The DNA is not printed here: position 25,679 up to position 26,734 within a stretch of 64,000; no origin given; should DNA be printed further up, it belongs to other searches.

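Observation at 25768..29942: Self-contained cobamide lower-ligand remodelling cassette headed by a CbiR-like TIM-barrel gene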

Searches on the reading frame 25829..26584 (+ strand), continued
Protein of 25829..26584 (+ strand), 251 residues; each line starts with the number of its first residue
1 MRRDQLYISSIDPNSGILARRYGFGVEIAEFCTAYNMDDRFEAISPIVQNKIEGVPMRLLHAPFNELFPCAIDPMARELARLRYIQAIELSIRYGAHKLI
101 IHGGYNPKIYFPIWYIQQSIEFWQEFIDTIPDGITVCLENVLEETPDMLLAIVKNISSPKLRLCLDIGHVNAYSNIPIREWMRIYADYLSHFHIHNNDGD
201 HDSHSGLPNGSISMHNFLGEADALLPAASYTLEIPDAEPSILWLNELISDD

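Call 34: fold_search(model_id=the predicted structure, library=pdb)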
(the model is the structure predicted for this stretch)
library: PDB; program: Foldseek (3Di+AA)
matches with E <= 10: 1566; with E <= 0.001: 213
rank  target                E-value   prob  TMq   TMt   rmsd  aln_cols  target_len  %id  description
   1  3wqo_B                8.5e-13  1.00  0.75  0.71   4.1       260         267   22  Crystal structure of D-tagatose 3-epimerase-like protein (released 2014-07-09)
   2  3ayv_B                7.6e-12  1.00  0.74  0.76   3.5       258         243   19  TTHB071 protein from Thermus thermophilus HB8 soaking with ZnCl2 (released 2011-10-19)
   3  3ayt_A                1.3e-11  1.00  0.76  0.79   3.6       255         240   19  TTHB071 protein from Thermus thermophilus HB8 (released 2011-10-19)
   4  3wqo_A                1.3e-11  1.00  0.76  0.71   4.0       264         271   22  Crystal structure of D-tagatose 3-epimerase-like protein (released 2014-07-09)
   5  3ayv_D                1.2e-10  1.00  0.75  0.77   3.7       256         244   20  TTHB071 protein from Thermus thermophilus HB8 soaking with ZnCl2 (released 2011-10-19)
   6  3ayt_C                2.8e-10  1.00  0.77  0.80   3.4       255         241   20  TTHB071 protein from Thermus thermophilus HB8 (released 2011-10-19)
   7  4pgl_B                8.7e-09  1.00  0.68  0.60   4.3       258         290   13  Crystal structure of engineered D-tagatose 3-epimerase PcDTE-ILS6 (released 2014-10-22)
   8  4q7i_B                1.0e-08  1.00  0.68  0.60   4.3       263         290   15  Crystal structure of engineered thermostable D-tagatose 3-epimerase PcDTE-Var8 (released 2014-10-22)
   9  5zhz                  1.1e-08  1.00  0.69  0.69   4.7       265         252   18  Crystal structure of the apurinic/apyrimidinic endonuclease IV from Mycobacterium tuberculosis (released 2018-04-04)
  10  3cqj_B                1.2e-08  1.00  0.71  0.66   4.8       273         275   14  Crystal Structure of L-xylulose-5-phosphate 3-epimerase UlaE (form B) complex with Zn2+ (released 2008-11-25)
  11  8xix                  1.2e-08  1.00  0.68  0.61   4.4       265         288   15  KeDt3e within Co (released 2024-12-25)
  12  4q7i_A                1.2e-08  1.00  0.67  0.58   7.3       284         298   15  Crystal structure of engineered thermostable D-tagatose 3-epimerase PcDTE-Var8 (released 2014-10-22)
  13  7cj9_C                1.2e-08  1.00  0.66  0.59   6.5       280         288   17  Crystal structure of N-terminal His-tagged D-allulose 3-epimerase from Methylomonas sp. with additional C-terminal res (released 2021-04-21)
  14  4pgl_A                1.3e-08  1.00  0.68  0.58   7.2       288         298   15  Crystal structure of engineered D-tagatose 3-epimerase PcDTE-ILS6 (released 2014-10-22)
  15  3cqj_A                1.7e-08  1.00  0.71  0.65   4.8       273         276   15  Crystal Structure of L-xylulose-5-phosphate 3-epimerase UlaE (form B) complex with Zn2+ (released 2008-11-25)
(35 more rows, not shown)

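Call 36: search_protein_families(library=ncbifam, alignment_id=A2, max_evalue=0.001)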
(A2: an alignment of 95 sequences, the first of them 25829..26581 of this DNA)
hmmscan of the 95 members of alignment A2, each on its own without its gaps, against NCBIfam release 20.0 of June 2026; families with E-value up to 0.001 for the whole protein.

A. member 1, window:25829-26581:+ (251 aa): 2 families
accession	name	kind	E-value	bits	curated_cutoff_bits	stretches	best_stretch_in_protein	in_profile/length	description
NF041277.1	coba_remo_CbiR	equivalog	1.3e-07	31.4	105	1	87-209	90-208/249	cobamide remodeling phosphodiesterase CbiR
NF007360.0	PRK09856.1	equivalog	0.00071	19.2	305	1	128-219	144-233/276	fructoselysine 3-epimerase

B. families by the number of members that match (of 95 scanned): 16 families
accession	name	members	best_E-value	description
NF041277.1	coba_remo_CbiR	95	5.4e-24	cobamide remodeling phosphodiesterase CbiR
NF002198.0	PRK01060.1-3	58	1.2e-12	deoxyribonuclease IV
NF007360.0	PRK09856.1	44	2.4e-11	fructoselysine 3-epimerase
TIGR00587.1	nfo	18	1.4e-12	deoxyribonuclease IV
NF002196.0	PRK01060.1-1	14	7.6e-09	deoxyribonuclease IV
NF009688.0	PRK13209.1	14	2.4e-06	L-ribulose-5-phosphate 3-epimerase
TIGR03234.1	OH-pyruv-isom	12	3.7e-07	hydroxypyruvate isomerase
TIGR00542.1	hxl6Piso_put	10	2.2e-06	L-ribulose-5-phosphate 3-epimerase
NF041099.2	keto_glucon_epim_IolO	9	4.5e-09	5-keto-L-gluconate epimerase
NF051856.1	PsicseEpim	5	6.4e-07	D-psicose 3-epimerase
NF009689.0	PRK13210.1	5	4.1e-06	L-ribulose-5-phosphate 3-epimerase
TIGR04379.1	myo_inos_iolE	4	6.1e-05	myo-inosose-2 dehydratase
NF002197.0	PRK01060.1-2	2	1.9e-08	deoxyribonuclease IV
NF002199.0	PRK01060.1-4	2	0.00056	deoxyribonuclease IV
NF053743.1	LipS2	1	0.00022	LipS2 family lipoyl synthase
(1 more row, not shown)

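Call 37: search_solved_structures(query=A2, max_evalue=0.001)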
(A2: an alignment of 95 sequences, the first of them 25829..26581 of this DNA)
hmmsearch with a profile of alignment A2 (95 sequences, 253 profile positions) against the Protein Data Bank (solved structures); distinct sequences matched with E-value up to 0.001: 23.
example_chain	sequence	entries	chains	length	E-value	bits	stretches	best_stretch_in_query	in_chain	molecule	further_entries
3wqo_A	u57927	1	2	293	6.1e-38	133.5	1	54-247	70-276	Uncharacterized protein MJ1311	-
3ayt_A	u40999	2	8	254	3.9e-20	75.2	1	29-247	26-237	Putative uncharacterized protein TTHB071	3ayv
5zhz_A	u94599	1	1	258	2.6e-15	59.4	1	57-247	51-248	Probable endonuclease 4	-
8edd_A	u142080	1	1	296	3.7e-09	39.2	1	54-219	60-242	Probable endonuclease 4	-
8axy_A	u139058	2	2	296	4e-09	39.1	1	54-219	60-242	Probable endonuclease 4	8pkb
1qtw_A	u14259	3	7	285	6.9e-08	35.1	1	78-249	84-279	ENDONUCLEASE IV | Endonuclease 4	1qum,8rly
4k1g_A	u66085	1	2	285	7.5e-08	34.9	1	78-249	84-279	Endonuclease 4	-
2nq9_A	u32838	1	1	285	7.7e-08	34.9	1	79-249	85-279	Endonuclease 4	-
2nqh_A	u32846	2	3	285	2.8e-07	33.1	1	78-247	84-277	Endonuclease 4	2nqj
10nh_A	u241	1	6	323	3.4e-06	29.5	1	41-215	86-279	Apurinic endonuclease (APN1)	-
3aal_A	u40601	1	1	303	1e-05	27.9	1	46-218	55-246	Probable endonuclease 4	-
2zvr_A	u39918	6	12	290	2.9e-05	26.5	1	75-236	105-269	Uncharacterized protein TM_0416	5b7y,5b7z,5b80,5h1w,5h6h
7x7w_A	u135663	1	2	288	3e-05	26.4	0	151-195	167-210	D-PSICOSE 3-EPIMERASE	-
1i60_A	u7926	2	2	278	3.3e-05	26.3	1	69-235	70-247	IOLI PROTEIN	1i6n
3dx5_A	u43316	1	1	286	5.1e-05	25.7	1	12-197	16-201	uncharacterized protein AsbF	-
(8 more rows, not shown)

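Call 39: list_cluster_members(proteins=[P0121, P0125, P0130, P0140, P0150, P0165, P0185, P0209, P0245, P0270])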
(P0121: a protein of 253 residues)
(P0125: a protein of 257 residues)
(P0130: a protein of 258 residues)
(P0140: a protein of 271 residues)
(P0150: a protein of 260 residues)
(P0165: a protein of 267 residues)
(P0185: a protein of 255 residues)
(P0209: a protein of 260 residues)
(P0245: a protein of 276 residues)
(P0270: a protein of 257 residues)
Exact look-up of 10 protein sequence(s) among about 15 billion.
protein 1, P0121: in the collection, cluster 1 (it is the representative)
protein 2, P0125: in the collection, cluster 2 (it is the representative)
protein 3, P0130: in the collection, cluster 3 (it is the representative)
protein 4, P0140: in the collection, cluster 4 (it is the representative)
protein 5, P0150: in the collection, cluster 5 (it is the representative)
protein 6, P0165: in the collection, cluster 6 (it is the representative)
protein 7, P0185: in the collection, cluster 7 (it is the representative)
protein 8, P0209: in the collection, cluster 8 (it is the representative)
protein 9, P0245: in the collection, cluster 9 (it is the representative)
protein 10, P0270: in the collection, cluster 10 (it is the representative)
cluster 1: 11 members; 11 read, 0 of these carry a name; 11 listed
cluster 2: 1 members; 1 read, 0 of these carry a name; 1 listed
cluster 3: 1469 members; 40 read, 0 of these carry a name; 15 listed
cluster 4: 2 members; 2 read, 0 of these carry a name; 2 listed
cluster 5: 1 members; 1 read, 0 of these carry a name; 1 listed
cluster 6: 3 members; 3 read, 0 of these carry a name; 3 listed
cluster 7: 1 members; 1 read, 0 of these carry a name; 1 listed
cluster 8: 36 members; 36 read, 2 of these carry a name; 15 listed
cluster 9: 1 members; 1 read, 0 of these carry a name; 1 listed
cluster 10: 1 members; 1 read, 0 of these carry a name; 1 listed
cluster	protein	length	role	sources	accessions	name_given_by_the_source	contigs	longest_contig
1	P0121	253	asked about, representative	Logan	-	-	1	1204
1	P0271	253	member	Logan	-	-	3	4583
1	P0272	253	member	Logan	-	-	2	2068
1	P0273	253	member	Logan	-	-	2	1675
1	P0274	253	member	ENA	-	-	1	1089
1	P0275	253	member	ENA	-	-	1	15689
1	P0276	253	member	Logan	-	-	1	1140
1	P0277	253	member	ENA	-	-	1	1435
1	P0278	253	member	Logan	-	-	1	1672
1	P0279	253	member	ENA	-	-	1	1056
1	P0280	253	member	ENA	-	-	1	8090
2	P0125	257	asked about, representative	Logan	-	-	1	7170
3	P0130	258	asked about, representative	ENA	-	-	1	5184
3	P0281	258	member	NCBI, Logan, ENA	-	-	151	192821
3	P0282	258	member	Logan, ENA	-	-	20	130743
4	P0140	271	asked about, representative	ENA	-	-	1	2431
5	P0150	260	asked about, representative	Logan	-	-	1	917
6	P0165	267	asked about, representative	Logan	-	-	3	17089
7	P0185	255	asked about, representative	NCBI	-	-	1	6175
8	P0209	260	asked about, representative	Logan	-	-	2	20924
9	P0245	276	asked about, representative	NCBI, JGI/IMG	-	-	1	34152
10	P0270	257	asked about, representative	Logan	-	-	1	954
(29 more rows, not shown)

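Call 41: find_related_loci(query=A1, collection=genome_contigs, flank=10000)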
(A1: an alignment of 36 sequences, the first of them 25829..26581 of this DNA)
Query A1 (251 aa) in genome_contigs; peptide patterns used: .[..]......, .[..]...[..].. (x = any residue, [..] = any of these).
214 stretches matched a pattern; 197 encode a relative of the query (tblastn E <= 1e-3); the best 80 are kept; 80 distinct loci.
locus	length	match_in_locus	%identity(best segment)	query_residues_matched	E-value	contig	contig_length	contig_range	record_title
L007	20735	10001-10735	57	1-246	3e-99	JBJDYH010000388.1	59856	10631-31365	MAG: Faecousia sp. isolate LOHA11_bin.003 NODE_96_length_59856_cov_10.775840, whole genome shotgun sequence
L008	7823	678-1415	55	1-248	4e-99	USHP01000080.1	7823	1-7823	uncultured Clostridiales bacterium isolate UMGS1730 genome assembly, contig: NODE_2265_length_7823_cov_6.417482, whole g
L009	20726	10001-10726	58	5-246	1e-98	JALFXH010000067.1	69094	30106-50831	MAG: Clostridiales bacterium isolate SUG1096 k141_291087, whole genome shotgun sequence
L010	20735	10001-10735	56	1-246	1e-98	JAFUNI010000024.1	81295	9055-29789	MAG: Oscillospiraceae bacterium isolate RGIG4651 Roe_deer_Rectum-4__c3432, whole genome shotgun sequence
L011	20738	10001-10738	56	1-248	3e-98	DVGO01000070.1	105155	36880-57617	MAG TPA_asm: Candidatus Faecousia faecavium isolate ChiBcec21-2751 ChiBcec21__C212062_L105155_SRR6323134, whole genome s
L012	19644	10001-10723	58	5-246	4e-98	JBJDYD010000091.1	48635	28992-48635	MAG: Faecousia sp. isolate PUUB50_bin.023 NODE_277_length_48635_cov_19.861816, whole genome shotgun sequence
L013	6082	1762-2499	56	1-246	5e-98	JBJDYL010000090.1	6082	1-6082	MAG: Faecousia sp. isolate FUKU01_bin.011 NODE_3177_length_6082_cov_31.187324, whole genome shotgun sequence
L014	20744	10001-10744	55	1-249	2e-97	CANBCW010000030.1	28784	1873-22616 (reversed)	MAG TPA_asm: uncultured Clostridia bacterium isolate SRR15429246_bin.1_metawrap_v1.3_MAG genome assembly, contig: NODE.1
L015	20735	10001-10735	57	1-246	3e-97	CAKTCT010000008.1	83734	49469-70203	MAG: uncultured Oscillospiraceae bacterium isolate REFINED_METABAT215_TOP10_CONTIGS_1500_ASSEMBLY_K77_MERGED__Nepal_MoBi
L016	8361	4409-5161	55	1-251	4e-97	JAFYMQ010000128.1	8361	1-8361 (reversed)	MAG: Clostridia bacterium isolate RGIG7229 Water_buffalos_Cecum-2__c720165, whole genome shotgun sequence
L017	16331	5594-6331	57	1-246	4e-97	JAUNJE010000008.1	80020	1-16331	MAG: Eubacteriales bacterium isolate S29M_St_46 NODE_53_length_80020_cov_54.746201, whole genome shotgun sequence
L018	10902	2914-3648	56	1-246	7e-97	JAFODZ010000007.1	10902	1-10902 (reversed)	MAG: Oscillospiraceae bacterium isolate RGIG381 Dairy_cattle_Colon-4__c75980, whole genome shotgun sequence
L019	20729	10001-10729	54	1-244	1e-96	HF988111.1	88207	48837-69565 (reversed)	Firmicutes bacterium CAG:110 genomic scaffold, scf364, whole genome shotgun sequence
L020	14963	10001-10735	54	1-246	2e-96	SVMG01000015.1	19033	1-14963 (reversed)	MAG: Oscillospiraceae bacterium isolate SIG507 NODE_53066_length_19033_cov_13.186026, whole genome shotgun sequence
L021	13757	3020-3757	54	1-246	2e-96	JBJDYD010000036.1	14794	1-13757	MAG: Faecousia sp. isolate PUUB50_bin.023 NODE_1616_length_14794_cov_16.339100, whole genome shotgun sequence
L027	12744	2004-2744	53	1-247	1e-95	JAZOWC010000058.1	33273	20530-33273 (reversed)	MAG: Oscillospiraceae bacterium isolate T1900045525_YK20190219.MAGScoT_cleanbin_000006 SGB_7673_k141_292014, whole genom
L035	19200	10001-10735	55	1-246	2e-94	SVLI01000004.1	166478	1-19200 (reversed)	MAG: Oscillospiraceae bacterium isolate SIG483 NODE_1693_length_166478_cov_8.346400, whole genome shotgun sequence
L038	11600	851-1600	52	1-250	1e-94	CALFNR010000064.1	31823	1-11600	MAG TPA_asm: uncultured Lachnoclostridium sp. isolate SRR1747057_bin.44_CONCOCT_v1.1_MAG genome assembly, contig: ERZ808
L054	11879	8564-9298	53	1-246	8e-93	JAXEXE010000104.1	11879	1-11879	MAG: Faecousia sp. isolate SUG2902 k141_114822, whole genome shotgun sequence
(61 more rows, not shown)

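Call 45: search_protein_families(library=ncbifam, proteins=[P0150, P0185, P0206, P0233, P0165, P0238, P0243, P0245, P0258, P0270], max_evalue=0.000001)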
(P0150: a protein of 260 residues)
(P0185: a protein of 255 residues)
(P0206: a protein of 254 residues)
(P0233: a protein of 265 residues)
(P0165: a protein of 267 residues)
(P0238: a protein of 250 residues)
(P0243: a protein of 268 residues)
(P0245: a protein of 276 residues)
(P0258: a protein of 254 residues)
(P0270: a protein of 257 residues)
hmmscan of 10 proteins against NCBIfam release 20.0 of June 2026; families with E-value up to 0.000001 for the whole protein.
P0150 (260 aa): 2 families
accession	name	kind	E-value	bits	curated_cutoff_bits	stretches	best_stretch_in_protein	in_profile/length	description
NF041277.1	coba_remo_CbiR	equivalog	8.6e-12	45.1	105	1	68-251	62-244/249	cobamide remodeling phosphodiesterase CbiR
NF002198.0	PRK01060.1-3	equivalog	1.8e-08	34.3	244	1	28-257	15-251/253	deoxyribonuclease IV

P0185 (255 aa): 1 family
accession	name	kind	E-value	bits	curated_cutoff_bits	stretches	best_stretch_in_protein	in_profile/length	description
NF041277.1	coba_remo_CbiR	equivalog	9.4e-13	48.2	105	1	60-247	62-247/249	cobamide remodeling phosphodiesterase CbiR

P0206 (254 aa): 2 families
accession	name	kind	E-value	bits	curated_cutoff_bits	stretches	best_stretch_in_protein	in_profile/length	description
NF041277.1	coba_remo_CbiR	equivalog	2.9e-12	46.6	105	1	65-246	69-248/249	cobamide remodeling phosphodiesterase CbiR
NF007360.0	PRK09856.1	equivalog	6.7e-07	29.1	305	0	127-238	144-253/276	fructoselysine 3-epimerase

P0233 (265 aa): 1 family
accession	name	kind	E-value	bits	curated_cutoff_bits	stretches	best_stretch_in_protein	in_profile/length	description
NF041277.1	coba_remo_CbiR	equivalog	3.3e-16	59.6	105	1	51-254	53-248/249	cobamide remodeling phosphodiesterase CbiR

P0165 (267 aa): 2 families
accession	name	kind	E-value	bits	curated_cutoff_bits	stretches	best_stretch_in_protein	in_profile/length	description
NF041277.1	coba_remo_CbiR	equivalog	2.5e-12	46.9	105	1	72-246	64-234/249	cobamide remodeling phosphodiesterase CbiR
NF002198.0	PRK01060.1-3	equivalog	4e-10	39.7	244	1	70-258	55-250/253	deoxyribonuclease IV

P0238 (250 aa): 3 families
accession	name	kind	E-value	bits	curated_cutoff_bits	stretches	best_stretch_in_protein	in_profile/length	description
NF041277.1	coba_remo_CbiR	equivalog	8e-09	35.4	105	1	94-234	101-233/249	cobamide remodeling phosphodiesterase CbiR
NF007360.0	PRK09856.1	equivalog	4.5e-07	29.7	305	1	132-226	148-240/276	fructoselysine 3-epimerase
NF002198.0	PRK01060.1-3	equivalog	7.5e-07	29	244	1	76-218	76-222/253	deoxyribonuclease IV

P0243 (268 aa): 2 families
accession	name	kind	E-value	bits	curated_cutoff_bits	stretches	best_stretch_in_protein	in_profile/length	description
NF041277.1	coba_remo_CbiR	equivalog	4e-13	49.5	105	1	86-259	82-248/249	cobamide remodeling phosphodiesterase CbiR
TIGR00587.1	nfo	subfamily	1.4e-07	31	129.65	1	46-184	47-185/279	deoxyribonuclease IV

P0245 (276 aa): 5 families
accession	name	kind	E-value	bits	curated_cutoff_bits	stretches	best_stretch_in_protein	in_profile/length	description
NF041277.1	coba_remo_CbiR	equivalog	2.1e-11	43.8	105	1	69-260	63-248/249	cobamide remodeling phosphodiesterase CbiR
NF007360.0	PRK09856.1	equivalog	4.2e-09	36.3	305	1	125-250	120-252/276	fructoselysine 3-epimerase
NF041099.2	keto_glucon_epim_IolO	equivalog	4.5e-09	36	300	1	75-262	76-263/269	5-keto-L-gluconate epimerase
NF002196.0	PRK01060.1-1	equivalog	7.6e-09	35.3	333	1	80-186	78-187/297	deoxyribonuclease IV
TIGR00587.1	nfo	subfamily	1e-08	34.8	129.65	1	81-185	78-185/279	deoxyribonuclease IV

P0258 (254 aa): 1 family
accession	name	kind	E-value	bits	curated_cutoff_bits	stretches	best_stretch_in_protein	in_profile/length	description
NF041277.1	coba_remo_CbiR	equivalog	6.6e-18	65.1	105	1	31-247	35-248/249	cobamide remodeling phosphodiesterase CbiR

P0270 (257 aa): 3 families
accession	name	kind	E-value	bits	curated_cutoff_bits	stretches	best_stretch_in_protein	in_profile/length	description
NF041277.1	coba_remo_CbiR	equivalog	7e-14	51.9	105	1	66-248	65-244/249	cobamide remodeling phosphodiesterase CbiR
NF007360.0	PRK09856.1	equivalog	2.5e-09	37.1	305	1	151-239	161-248/276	fructoselysine 3-epimerase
NF002198.0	PRK01060.1-3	equivalog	9.2e-07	28.7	244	0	64-254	56-251/253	deoxyribonuclease IV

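Call 47: find_homologous_proteins(query=P0258, max_evalue=0.001)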
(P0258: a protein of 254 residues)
Query P0258 (254 aa): 29 proteins with E <= 0.001 among 562 candidates.
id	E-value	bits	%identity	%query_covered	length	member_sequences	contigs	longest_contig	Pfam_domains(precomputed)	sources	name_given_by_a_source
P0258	2.4e-166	570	100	100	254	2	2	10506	PF01261.31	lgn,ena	-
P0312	6.2e-72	260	48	99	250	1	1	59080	PF01261.31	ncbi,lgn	ncbi:MAG: sugar phosphate isomerase/epimerase family protein [Candidatus Njordarchaeia archaeon]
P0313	1.3e-37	148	36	81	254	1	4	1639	PF01261.31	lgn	-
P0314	2.0e-36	144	34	99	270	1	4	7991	PF01261.31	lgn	-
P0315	2.4e-36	144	34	100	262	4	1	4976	PF01261.31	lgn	-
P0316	2.8e-36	143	34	99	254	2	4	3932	PF01261.31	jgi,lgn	jgi:sugar phosphate isomerase/epimerase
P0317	2.8e-36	143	35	94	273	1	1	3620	PF01261.31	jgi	jgi:sugar phosphate isomerase/epimerase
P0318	2.9e-36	143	32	98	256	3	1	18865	PF01261.31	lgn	-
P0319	4.9e-36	143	35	93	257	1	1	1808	PF01261.31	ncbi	-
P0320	7.0e-36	142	35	95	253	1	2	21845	PF01261.31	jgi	jgi:sugar phosphate isomerase/epimerase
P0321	3.0e-35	140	34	94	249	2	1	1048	PF01261.31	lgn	-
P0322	4.7e-35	139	34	95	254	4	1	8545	PF01261.31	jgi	jgi:sugar phosphate isomerase/epimerase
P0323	5.2e-35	139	33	97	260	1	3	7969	PF01261.31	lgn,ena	-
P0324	1.8e-34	138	33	95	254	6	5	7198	PF01261.31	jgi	jgi:sugar phosphate isomerase/epimerase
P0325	2.4e-34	137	37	94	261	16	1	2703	PF01261.31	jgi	jgi:sugar phosphate isomerase/epimerase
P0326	2.7e-34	137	33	95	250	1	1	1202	PF01261.31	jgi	-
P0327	1.5e-33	135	34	94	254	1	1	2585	PF01261.31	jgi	jgi:sugar phosphate isomerase/epimerase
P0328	2.2e-33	134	33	94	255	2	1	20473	PF01261.31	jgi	jgi:sugar phosphate isomerase/epimerase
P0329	2.8e-32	130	33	98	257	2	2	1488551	PF01261.31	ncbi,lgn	-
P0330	1.0e-31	129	32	99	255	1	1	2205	PF01261.31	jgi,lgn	jgi:sugar phosphate isomerase/epimerase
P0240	1.8e-31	128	32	92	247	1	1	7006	PF01261.31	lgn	-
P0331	4.9e-31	126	31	95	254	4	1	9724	PF01261.31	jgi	jgi:sugar phosphate isomerase/epimerase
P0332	1.1e-29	122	35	81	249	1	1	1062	PF01261.31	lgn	-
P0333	5.0e-28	116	33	83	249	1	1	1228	PF01261.31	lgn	-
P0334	6.1e-28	116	33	94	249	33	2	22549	PF01261.31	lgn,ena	-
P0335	1.2e-27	115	33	94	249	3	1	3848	PF01261.31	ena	-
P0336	1.6e-27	115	33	94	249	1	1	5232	PF01261.31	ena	-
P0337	4.1e-23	100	31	87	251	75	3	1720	PF01261.31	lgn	-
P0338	1.5e-22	98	37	69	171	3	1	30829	PF01261.31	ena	-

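Call 48: find_encoding_contigs(protein=P0258, flank=6000, max_places=2)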
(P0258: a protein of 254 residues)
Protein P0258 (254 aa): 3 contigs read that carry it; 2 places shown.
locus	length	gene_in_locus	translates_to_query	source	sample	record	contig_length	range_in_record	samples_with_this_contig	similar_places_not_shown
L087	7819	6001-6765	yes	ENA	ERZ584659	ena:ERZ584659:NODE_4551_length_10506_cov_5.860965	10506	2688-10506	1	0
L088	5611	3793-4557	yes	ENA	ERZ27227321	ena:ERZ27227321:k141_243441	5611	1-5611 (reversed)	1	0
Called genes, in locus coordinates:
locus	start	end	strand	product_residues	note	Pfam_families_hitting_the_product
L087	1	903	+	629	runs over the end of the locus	-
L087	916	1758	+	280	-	PF00025:Arf, PF00071:Ras, PF08477:Roc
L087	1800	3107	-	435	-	PF02885:Glycos_trans_3N, PF00591:Glycos_transf_3, PF07831:PYNP_C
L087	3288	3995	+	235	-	PF00702:Hydrolase, PF13419:HAD_2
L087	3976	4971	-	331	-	PF01408:GFO_IDH_MocA, PF22725:GFO_IDH_MocA_C3, PF02894:GFO_IDH_MocA_C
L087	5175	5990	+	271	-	PF12706:Lactamase_B_2 (weak)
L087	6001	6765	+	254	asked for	PF01261:AP_endonuc_2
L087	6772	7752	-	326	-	PF02737:3HCDH_N, PF00725:3HCDH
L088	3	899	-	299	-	?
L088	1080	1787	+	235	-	PF00702:Hydrolase, PF13419:HAD_2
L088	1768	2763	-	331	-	PF01408:GFO_IDH_MocA, PF22725:GFO_IDH_MocA_C3, PF02894:GFO_IDH_MocA_C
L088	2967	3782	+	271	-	PF12706:Lactamase_B_2 (weak)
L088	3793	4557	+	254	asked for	PF01261:AP_endonuc_2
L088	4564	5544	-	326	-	PF02737:3HCDH_N, PF00725:3HCDH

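Call 49: find_encoding_contigs(protein=P0209, flank=6000, max_places=1)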
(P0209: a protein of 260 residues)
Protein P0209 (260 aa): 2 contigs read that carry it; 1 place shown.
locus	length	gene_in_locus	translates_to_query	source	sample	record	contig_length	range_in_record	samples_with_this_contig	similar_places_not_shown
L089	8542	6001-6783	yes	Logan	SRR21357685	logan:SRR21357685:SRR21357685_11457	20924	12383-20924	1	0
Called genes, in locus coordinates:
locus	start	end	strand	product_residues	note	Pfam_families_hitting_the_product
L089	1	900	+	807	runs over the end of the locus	PF01841:Transglut_core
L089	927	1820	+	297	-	-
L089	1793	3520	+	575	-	PF03193:RsgA_GTPase (faint), PF13476:AAA_23 (faint), PF00005:ABC_tran, PF01637:ATPase_2 (faint), PF02463:SMC_N (faint), PF03215:Rad17 (faint), PF00005:ABC_tran, PF13304:AAA_21, +10 more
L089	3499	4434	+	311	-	PF07155:ECF-ribofla_trS, PF12822:ECF_trnsprt (weak)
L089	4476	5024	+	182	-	PF14478:DUF4430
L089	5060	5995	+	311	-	-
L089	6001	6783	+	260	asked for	PF01261:AP_endonuc_2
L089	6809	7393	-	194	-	PF00440:TetR_N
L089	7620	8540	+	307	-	?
